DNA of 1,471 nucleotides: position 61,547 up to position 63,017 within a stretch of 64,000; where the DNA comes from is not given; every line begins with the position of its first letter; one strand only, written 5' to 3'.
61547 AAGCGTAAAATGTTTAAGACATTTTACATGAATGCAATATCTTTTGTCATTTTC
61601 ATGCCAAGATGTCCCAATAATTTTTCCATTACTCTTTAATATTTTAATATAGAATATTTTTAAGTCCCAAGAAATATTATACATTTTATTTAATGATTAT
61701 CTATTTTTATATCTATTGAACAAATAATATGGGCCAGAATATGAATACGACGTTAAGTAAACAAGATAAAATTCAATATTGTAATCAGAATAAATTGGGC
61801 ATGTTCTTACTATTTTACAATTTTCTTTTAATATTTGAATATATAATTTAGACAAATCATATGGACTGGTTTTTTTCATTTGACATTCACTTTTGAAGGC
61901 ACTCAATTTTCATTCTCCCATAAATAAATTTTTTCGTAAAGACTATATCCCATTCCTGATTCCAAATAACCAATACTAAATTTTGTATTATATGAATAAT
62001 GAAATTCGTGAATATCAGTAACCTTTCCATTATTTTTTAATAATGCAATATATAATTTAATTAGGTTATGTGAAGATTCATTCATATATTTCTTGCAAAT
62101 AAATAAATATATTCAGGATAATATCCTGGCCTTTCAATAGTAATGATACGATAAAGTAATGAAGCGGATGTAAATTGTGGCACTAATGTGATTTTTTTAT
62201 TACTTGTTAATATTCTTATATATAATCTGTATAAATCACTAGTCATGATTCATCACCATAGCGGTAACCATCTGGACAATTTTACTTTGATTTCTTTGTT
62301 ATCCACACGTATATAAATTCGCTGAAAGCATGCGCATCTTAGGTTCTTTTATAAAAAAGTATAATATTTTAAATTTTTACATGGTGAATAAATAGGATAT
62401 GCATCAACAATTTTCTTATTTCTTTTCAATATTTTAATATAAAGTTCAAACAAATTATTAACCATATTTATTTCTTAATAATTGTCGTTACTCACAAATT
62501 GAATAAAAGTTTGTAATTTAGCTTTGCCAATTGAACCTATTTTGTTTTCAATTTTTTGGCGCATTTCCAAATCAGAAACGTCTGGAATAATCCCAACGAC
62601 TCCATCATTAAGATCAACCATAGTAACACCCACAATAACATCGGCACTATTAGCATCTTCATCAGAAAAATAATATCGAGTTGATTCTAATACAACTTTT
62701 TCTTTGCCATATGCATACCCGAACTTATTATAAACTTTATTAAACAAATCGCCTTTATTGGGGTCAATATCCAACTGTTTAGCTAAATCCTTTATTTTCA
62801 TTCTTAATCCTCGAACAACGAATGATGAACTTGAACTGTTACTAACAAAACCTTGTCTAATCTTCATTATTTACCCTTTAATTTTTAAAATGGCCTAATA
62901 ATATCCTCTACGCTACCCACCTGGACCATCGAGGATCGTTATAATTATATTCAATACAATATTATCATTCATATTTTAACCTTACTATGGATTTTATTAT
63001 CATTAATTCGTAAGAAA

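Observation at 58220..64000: Array B: more than 20 tandem micro-genes with two hypervariable loops, continuing past the window edge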

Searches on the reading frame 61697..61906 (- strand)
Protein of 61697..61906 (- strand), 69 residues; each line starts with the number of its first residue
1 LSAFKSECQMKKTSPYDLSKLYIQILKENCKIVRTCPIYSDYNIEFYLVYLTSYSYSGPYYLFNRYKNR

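Call 10: search_protein_families(library=pfam, proteins=[window:61697-61906:-], max_evalue=1)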
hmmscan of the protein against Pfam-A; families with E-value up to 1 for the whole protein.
window:61697-61906:- (69 aa): 1 family
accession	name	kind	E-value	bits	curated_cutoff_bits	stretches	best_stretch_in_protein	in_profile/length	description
PF09984.15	sCache_4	-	0.22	11.7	22.1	1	3-43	23-63/145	Single cache domain 4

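Call 34: predict_structure(alignment_id=A2)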
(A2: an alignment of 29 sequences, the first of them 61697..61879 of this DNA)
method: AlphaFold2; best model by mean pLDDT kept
length: 60 residues; sequences in the alignment: 29
mean_pLDDT: 74.5   pTM: 0.52
mean pLDDT of the five models: 74.5, 73.7, 70.5, 69.9, 66.1
residues with pLDDT >= 90: 0; 70-90: 45; 50-70: 11; < 50: 4
segments of 3 or more residues with pLDDT < 50: 1-4
pLDDT, mean of each block of 10 residues (from residue 1): 57 86 85 77 79 64
secondary structure, 60 per line:
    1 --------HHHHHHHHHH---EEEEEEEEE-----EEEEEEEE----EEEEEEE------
elements in order: H9-18 E22-30 E36-43 E48-54

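Call 48: fold_search(model_id=the predicted structure, library=pdb)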
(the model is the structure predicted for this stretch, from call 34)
No match with E <= 0.001 here; weaker rows may still be real.
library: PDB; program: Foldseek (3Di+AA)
matches with E <= 10: 500; with E <= 0.001: 0
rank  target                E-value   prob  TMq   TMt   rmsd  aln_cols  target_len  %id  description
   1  8guo_B                7.1e-02  0.87  0.43  0.34   6.6        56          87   12  Crystal structure of the nuclease domain of EsaD in complex with EsaG from Staphylococcus aureus (released 2022-11-09)
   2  9fq0_D                2.1e-01  0.54  0.36  0.21   9.0        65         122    9  Human NatA-NAC-MAP1 80S ribosome complex (released 2024-07-03)
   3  9qlq_NA               3.4e-01  0.63  0.40  0.36   4.6        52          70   15  NMT1-NAC bound human RNC with full length ARF1 - alternative State (released 2026-02-18)
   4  9qlp_NB               3.7e-01  0.54  0.39  0.22   6.4        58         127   10  NMT1-NAC bound human RNC with full length ARF1 - State 2 (released 2026-02-18)
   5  9f1b_Cu               4.4e-01  0.33  0.35  0.23   7.1        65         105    9  Mammalian ternary complex of a translating 80S ribosome, NAC and NatA/E (released 2024-08-21)
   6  9mr4_EF               4.4e-01  0.47  0.40  0.26   7.1        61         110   10  NAC: Ribosome nascent chain complex(Oxa1L) (released 2025-08-20)
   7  7u66_G                4.7e-01  0.47  0.38  0.31   4.6        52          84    8  Structure of E. coli dGTPase bound to T7 bacteriophage protein Gp1.2 and dGTP (released 2022-08-31)
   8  9eez                  4.7e-01  0.57  0.41  0.12   4.5        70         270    7  STEP (PTPN5) with active-site disulfide bond and covalent ligand bound to distal C505 and C518 (released 2024-12-11)
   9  9syr_Nb               4.7e-01  0.41  0.38  0.23   7.4        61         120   10  Human quaternary complex of a translating 80S ribosome, NAC, MetAP1 and NatD (released 2025-12-17)
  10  7jvl_C                5.3e-01  0.21  0.33  0.06  10.3        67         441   16  Structure of the M101A variant of the SidA ornithine hydroxylase complexed with NADP and the FAD in the "out" conforma (released 2020-12-02)
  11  7u65_G                5.6e-01  0.44  0.38  0.31   4.8        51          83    8  Structure of E. coli dGTPase bound to T7 bacteriophage protein Gp1.2 (released 2022-08-31)
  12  2oc3                  6.0e-01  0.57  0.42  0.11   3.9        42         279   12  Crystal Structure of the Catalytic Domain of Human Protein Tyrosine Phosphatase non-receptor Type 18 (released 2007-01-30)
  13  6on1_B                6.0e-01  0.69  0.47  0.24   3.8        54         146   18  A resting state structure of L-DOPA dioxygenase from Streptomyces sclerotialus (released 2019-06-26)
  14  7oha_M                6.0e-01  0.12  0.24  0.15   8.3        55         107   13  nucleosome with TBP and TFIIA bound at SHL +2 (released 2021-07-28)
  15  9f1d_Cu               6.0e-01  0.21  0.33  0.22   7.3        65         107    9  Mammalian quaternary complex of a translating 80S ribosome, NAC, MetAP1 and NatA/E-HYPK (released 2024-08-21)
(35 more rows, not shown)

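Call 49: fold_search(model_id=the predicted structure, library=viral)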
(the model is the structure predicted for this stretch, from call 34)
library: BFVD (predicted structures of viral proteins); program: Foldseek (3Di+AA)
matches with E <= 10: 500; with E <= 0.001: 0
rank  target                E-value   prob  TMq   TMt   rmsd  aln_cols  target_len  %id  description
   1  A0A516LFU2            7.4e-02  0.96  0.48  0.45  14.0        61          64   15  (no name in the UniProt tables at hand)
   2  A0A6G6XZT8            7.4e-02  0.99  0.56  0.39   8.9        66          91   12  (no name in the UniProt tables at hand)
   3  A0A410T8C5            7.9e-02  0.98  0.54  0.23   8.3        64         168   17  Uncharacterized protein [Pseudomonas phage Henu5]
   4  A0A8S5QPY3            7.9e-02  0.91  0.44  0.44   6.1        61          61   16  Uncharacterized protein [Siphoviridae sp. ctWhx86]
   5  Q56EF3                1.0e-01  0.97  0.47  0.38   6.7        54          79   11  Uncharacterized protein PHG31ORF211c [Aeromonas phage 31]
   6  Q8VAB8                1.1e-01  0.99  0.60  0.40   3.9        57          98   18  Wsv507 [White spot syndrome virus (isolate Shrimp/China/Tongan/1996)]
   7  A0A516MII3            1.3e-01  0.87  0.46  0.47   4.5        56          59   16  (no name in the UniProt tables at hand)
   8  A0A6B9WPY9            1.4e-01  0.94  0.48  0.40   6.0        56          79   14  Uncharacterized protein [Escherichia phage aaroes]
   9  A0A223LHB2            1.5e-01  0.97  0.53  0.29   5.1        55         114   14  Uncharacterized protein [Erwinia phage vB_EamM_Joad]
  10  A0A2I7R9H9            1.5e-01  0.99  0.55  0.38   2.7        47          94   11  (no name in the UniProt tables at hand)
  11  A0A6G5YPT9            1.5e-01  0.90  0.50  0.47   4.4        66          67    8  (no name in the UniProt tables at hand)
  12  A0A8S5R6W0            1.5e-01  0.97  0.54  0.49   3.8        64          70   11  Uncharacterized protein [Myoviridae sp. ctBoB21]
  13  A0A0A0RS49            1.6e-01  0.93  0.49  0.20   6.0        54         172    4  (no name in the UniProt tables at hand)
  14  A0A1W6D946            1.6e-01  0.99  0.57  0.51   4.0        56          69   11  Uncharacterized protein [Human betaherpesvirus 6]
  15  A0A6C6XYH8            1.9e-01  0.92  0.49  0.22   6.3        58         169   16  Uncharacterized protein [Escherichia phage egaa]
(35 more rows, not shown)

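Call 51: search_protein_representatives(alignment_id=A2)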
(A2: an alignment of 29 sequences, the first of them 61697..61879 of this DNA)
Query: 29 sequences, 60 profile positions. Proteins with E-value up to 0.001 (for the whole library): 47; up to 1e-10: 2; up to 1e-30: 0. The best 47 are listed.
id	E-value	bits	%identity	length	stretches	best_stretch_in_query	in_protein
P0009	8.6e-13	64.1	-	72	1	1-59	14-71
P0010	1.4e-12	63.4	-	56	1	1-57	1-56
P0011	2.1e-09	53.2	-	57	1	5-55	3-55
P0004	2.2e-09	53.2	-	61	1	1-58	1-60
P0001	3.6e-09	52.4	-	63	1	4-58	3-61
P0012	4.3e-09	52.2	-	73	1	2-56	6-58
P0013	7.3e-09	51.5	-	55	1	6-56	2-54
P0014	8.1e-09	51.3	-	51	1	1-55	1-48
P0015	5.8e-08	48.6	-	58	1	1-59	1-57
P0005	7.6e-08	48.2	-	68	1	1-59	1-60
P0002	8.0e-08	48.2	-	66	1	4-56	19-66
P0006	1.4e-07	47.4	-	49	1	1-55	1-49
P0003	1.9e-07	46.9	-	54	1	6-56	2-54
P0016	2.0e-07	46.9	-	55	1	1-55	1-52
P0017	2.0e-07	46.9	-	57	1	6-58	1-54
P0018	2.0e-07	46.8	-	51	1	1-58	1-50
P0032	2.7e-05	40.1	-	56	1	6-55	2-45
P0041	1.5e-04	37.7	-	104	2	4-44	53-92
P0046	6.1e-04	35.7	-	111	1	6-47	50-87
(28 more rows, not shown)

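Call 53: find_encoding_contigs(protein=P0010, flank=10000, max_places=6)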
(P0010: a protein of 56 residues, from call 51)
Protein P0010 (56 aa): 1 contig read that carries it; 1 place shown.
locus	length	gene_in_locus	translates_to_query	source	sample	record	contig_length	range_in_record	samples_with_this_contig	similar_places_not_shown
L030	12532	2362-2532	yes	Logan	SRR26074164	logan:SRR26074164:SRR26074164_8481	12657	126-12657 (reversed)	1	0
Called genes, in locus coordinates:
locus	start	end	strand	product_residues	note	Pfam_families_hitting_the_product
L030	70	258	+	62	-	-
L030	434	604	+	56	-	-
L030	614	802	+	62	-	-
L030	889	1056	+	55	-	-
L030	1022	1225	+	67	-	-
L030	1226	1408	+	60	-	-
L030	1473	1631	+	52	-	-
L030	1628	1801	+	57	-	-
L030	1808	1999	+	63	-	-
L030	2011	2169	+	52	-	-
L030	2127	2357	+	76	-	-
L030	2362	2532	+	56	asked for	-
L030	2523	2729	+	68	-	-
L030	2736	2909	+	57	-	-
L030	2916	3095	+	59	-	-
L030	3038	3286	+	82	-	-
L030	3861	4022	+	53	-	-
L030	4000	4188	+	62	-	-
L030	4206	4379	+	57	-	-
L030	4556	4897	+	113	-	-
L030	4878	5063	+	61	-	-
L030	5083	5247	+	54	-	-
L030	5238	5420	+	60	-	-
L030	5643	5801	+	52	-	-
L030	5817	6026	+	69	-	-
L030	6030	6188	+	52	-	-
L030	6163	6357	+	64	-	-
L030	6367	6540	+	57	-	-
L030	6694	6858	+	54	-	-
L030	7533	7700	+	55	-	-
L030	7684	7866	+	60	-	-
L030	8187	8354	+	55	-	-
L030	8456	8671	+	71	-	-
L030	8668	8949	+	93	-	-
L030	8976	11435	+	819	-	PF01966:HD (faint), PF18019:Cas3_HD (weak), PF04851:ResIII, PF00270:DEAD, PF22590:Cas3-like_C_2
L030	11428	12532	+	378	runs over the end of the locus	PF28157:Cas7fv-like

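Call 54: find_encoding_contigs(protein=P0018, flank=10000, max_places=6)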
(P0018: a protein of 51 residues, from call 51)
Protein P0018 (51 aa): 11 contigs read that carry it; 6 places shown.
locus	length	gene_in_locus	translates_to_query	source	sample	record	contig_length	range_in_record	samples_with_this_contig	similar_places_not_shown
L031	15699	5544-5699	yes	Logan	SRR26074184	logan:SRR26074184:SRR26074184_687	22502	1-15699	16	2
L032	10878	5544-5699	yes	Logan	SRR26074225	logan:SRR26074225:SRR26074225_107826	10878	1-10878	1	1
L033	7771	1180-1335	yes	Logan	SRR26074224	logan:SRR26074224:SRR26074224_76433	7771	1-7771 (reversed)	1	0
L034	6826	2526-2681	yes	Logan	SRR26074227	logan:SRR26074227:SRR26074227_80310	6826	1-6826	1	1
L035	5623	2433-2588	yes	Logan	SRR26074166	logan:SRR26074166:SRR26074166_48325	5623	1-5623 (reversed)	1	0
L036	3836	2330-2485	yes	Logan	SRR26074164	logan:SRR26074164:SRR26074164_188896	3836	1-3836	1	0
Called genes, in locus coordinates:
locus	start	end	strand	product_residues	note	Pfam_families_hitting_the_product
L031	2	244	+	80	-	?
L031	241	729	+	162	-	PF01327:Pep_deformylase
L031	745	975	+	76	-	-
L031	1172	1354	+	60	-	-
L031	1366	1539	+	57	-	-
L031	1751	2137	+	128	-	-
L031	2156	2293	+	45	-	-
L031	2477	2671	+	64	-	-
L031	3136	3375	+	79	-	-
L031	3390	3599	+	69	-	PF09723:Zn_ribbon_8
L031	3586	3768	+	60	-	-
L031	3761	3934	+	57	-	-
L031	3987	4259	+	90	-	-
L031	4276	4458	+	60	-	-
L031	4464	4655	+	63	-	-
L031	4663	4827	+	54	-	-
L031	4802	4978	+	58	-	-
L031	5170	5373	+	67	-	-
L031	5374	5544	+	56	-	-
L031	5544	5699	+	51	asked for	-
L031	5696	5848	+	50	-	-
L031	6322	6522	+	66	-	-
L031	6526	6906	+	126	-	-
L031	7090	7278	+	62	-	-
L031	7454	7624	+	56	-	-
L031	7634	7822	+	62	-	-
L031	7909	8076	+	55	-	-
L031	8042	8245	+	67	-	-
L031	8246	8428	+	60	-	-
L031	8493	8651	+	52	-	-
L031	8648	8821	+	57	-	-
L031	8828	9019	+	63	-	-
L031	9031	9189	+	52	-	-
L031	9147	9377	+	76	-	-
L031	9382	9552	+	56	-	-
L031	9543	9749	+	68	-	-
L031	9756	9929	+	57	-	-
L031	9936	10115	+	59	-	-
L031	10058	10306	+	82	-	-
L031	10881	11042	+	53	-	-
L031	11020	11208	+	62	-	-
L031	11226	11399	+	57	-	-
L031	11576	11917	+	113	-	-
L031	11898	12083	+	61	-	-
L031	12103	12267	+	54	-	-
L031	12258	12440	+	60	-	-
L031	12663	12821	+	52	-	-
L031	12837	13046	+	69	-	-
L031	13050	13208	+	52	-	-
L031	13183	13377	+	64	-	-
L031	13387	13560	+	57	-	-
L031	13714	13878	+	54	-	-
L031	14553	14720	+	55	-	-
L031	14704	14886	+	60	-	-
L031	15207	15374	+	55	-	-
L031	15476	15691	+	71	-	-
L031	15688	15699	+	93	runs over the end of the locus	-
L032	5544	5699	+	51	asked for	-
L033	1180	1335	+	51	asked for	-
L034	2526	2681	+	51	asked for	-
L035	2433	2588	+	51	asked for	-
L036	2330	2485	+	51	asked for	-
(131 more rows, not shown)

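Call 87: find_encoding_contigs(protein=P0041, flank=10000, max_places=3)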
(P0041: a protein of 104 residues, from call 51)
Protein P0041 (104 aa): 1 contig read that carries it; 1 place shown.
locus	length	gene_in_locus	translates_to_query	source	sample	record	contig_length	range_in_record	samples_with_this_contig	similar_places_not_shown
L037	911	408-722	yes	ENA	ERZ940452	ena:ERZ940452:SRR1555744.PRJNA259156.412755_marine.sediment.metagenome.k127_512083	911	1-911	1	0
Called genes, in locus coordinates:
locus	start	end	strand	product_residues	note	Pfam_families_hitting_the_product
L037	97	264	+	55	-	-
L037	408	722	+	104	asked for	-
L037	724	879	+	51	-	-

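Call 88: find_encoding_contigs(protein=P0032, flank=10000, max_places=3)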
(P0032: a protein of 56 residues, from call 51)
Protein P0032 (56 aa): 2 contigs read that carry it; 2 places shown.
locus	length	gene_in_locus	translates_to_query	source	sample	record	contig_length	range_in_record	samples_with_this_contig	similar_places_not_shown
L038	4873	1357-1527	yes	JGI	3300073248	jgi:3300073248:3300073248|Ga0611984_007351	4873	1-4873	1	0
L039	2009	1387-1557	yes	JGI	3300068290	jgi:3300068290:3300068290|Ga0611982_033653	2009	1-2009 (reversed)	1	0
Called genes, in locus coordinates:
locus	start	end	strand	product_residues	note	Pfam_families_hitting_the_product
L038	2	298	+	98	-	?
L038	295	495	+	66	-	-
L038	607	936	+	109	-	-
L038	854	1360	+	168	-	-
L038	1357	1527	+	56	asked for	-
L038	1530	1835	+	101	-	-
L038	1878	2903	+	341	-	-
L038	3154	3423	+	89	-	-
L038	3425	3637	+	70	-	-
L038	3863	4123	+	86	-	-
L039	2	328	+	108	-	?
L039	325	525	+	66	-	-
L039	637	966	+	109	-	-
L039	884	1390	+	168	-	-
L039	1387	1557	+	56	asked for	-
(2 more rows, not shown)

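Call 89: find_encoding_contigs(protein=P0046, flank=10000, max_places=3)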
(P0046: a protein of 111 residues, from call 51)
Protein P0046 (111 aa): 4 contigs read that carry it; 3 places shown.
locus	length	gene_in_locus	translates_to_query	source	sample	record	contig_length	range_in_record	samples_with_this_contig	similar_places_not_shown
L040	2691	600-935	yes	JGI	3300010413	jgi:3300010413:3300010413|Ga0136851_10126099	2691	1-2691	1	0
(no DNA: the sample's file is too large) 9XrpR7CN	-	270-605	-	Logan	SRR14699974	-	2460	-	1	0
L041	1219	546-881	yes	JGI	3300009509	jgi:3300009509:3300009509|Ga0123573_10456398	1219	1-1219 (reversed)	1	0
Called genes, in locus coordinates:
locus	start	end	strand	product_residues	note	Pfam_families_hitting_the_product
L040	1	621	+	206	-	?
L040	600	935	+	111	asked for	-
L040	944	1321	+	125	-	-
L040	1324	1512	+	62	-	-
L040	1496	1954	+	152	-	PF13489:Methyltransf_23, PF03848:TehB (faint)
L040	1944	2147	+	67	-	-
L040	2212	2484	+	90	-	PF01844:HNH, PF13395:HNH_4, PF14279:HNH_5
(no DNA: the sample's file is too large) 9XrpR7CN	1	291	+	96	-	?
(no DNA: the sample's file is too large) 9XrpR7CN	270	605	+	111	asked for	-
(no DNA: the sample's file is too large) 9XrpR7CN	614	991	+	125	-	-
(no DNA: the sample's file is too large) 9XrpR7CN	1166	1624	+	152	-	PF13489:Methyltransf_23, PF03848:TehB (faint)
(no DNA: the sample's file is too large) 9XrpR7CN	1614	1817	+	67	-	-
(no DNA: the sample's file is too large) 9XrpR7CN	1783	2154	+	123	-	PF01844:HNH, PF13395:HNH_4 (weak), PF14279:HNH_5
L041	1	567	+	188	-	?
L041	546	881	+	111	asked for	-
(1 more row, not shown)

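Call 95: search_protein_families(library=pfam, proteins=[L031:12837-13046:+, L031:11576-11917:+, L030:8976-11435:+], max_evalue=0.01)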
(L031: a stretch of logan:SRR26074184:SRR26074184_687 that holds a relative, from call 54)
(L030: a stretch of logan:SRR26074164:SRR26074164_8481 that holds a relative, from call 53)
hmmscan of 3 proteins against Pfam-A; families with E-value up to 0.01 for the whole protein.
L031:12837-13046:+ (69 aa): 0 families

L031:11576-11917:+ (113 aa): 0 families

L030:8976-11435:+ (819 aa): 6 families
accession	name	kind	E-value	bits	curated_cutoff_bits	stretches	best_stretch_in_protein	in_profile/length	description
PF00270.35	DEAD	-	2.7e-14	53.7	26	1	247-413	3-161/167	DEAD/DEAH box helicase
PF04851.21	ResIII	-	1.7e-11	44.8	22.5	1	251-413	11-163/164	Type III restriction enzyme, res subunit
PF22590.2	Cas3-like_C_2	-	3.7e-10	40.5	27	1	467-560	7-104/106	CRISPR-associated nuclease/helicase Cas3, C-terminal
PF18019.7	Cas3_HD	-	3.6e-06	27.6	23.1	1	36-133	54-147/207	Cas3, HD domain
PF01966.28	HD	-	8.7e-06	26.5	22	1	14-120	3-92/116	HD domain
PF13086.12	AAA_11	-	0.0067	16.7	27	0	247-282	5-41/257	AAA domain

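Call 96: search_protein_families(library=ncbifam, proteins=[window:61697-61879:-], max_evalue=0.01)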
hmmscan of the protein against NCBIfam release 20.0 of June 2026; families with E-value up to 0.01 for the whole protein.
window:61697-61879:- (60 aa): 0 families

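Call 101: find_related_loci(query=A7, collection=metagenome_contigs, flank=10000)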
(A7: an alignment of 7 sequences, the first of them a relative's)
Query A7 (50 aa) in metagenome_contigs; peptide patterns used: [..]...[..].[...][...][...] (x = any residue, [..] = any of these).
362 stretches matched a pattern, but none encodes a relative of the query by tblastn (E <= 1e-3).

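Call 102: find_related_loci(query=A7, collection=viral_contigs, flank=10000)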
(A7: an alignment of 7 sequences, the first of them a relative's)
Query A7 (50 aa) in viral_contigs; peptide patterns used: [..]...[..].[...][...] (x = any residue, [..] = any of these).
180 stretches matched a pattern, but none encodes a relative of the query by tblastn (E <= 1e-3).

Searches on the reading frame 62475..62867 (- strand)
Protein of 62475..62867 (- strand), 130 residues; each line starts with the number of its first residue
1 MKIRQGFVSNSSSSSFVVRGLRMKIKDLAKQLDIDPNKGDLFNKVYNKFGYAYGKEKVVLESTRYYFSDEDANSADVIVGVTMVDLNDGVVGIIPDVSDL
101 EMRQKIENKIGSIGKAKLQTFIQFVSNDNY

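Call 10: search_protein_families(library=pfam, proteins=[window:62475-62867:-], max_evalue=1)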
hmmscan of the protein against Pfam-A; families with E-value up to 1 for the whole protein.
window:62475-62867:- (130 aa): 1 family
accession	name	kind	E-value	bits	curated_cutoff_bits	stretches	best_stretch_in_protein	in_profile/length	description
PF18121.7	TFA2_Winged_2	-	0.16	12.1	26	1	79-106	16-43/60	TFA2 Winged helix domain 2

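Call 23: find_related_loci(query=window:62475-62867:-, collection=viral_contigs, flank=10000)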
Query window:62475-62867:- (130 aa) in viral_contigs; peptide patterns used: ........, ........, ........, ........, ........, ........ (x = any residue, [..] = any of these).
55 stretches matched a pattern; 27 encode a relative of the query (tblastn E <= 1e-3); 26 distinct loci.
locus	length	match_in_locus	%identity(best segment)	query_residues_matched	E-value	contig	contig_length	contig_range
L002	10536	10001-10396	38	1-130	8e-11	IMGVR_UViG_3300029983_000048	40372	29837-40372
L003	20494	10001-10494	34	1-70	4e-8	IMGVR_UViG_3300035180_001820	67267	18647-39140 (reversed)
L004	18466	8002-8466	33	1-130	4e-8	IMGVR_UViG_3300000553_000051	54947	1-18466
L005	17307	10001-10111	59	1-36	2e-7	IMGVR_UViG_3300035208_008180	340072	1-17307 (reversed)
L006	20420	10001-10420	60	1-40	2e-7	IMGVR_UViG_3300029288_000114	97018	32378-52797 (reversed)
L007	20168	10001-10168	40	1-56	2e-6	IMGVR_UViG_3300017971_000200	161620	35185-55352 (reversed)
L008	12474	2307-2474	40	1-56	2e-6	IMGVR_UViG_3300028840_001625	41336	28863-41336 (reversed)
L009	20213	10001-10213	41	1-74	3e-6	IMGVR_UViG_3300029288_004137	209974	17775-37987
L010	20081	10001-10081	63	1-27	3e-6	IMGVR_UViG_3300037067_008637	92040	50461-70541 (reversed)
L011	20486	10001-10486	60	1-30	5e-6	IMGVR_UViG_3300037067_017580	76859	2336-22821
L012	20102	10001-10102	56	1-33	6e-6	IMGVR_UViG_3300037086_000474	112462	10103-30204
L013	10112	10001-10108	53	1-34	1e-5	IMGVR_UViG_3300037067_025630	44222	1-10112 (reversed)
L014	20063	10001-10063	76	1-21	1e-5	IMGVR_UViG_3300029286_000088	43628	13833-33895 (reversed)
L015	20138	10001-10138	48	1-42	2e-5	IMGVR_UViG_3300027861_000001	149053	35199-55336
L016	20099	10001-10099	48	1-33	3e-5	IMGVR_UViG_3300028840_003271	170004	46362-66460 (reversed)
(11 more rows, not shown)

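Call 96: search_protein_families(library=ncbifam, proteins=[window:62475-62867:-], max_evalue=0.01)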
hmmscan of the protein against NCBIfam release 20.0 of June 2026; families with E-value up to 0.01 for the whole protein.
window:62475-62867:- (130 aa): 0 families
